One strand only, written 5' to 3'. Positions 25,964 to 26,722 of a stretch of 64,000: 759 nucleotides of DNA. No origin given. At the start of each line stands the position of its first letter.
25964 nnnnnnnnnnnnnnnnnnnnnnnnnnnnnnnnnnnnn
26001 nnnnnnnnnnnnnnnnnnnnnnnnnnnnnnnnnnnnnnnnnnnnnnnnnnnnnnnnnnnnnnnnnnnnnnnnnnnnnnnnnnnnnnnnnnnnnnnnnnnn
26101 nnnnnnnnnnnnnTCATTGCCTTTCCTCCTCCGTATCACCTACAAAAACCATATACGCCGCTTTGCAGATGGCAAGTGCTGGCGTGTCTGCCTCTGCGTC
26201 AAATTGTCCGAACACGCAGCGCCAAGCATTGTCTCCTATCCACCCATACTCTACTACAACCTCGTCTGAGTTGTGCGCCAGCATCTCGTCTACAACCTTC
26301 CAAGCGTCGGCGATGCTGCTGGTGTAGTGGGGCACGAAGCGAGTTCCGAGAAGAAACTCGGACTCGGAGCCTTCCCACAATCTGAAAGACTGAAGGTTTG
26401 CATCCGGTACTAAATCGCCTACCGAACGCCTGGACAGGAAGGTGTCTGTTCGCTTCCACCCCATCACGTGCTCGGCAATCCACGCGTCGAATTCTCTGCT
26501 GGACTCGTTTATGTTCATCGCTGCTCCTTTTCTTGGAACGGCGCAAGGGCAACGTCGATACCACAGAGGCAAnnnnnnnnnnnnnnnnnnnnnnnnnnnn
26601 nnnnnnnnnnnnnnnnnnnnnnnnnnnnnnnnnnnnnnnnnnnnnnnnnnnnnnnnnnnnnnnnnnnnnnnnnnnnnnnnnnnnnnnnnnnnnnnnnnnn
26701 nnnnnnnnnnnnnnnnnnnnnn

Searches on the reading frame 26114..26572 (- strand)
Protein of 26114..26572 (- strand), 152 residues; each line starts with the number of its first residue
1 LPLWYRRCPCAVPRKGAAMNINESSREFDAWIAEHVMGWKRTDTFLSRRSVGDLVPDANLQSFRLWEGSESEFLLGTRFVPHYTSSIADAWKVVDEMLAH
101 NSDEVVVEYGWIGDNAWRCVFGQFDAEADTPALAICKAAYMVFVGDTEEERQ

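Call 68: search_protein_families(library=pfam, proteins=[window:26114-26572:-], max_evalue=0.01)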
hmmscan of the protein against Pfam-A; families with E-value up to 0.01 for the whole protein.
window:26114-26572:- (152 aa): 1 family
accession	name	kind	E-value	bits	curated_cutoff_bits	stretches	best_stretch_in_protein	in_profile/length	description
PF18066.6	Phage_ABA_S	-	1.5e-13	51.7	27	1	30-140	1-89/89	Phage ABA sandwich domain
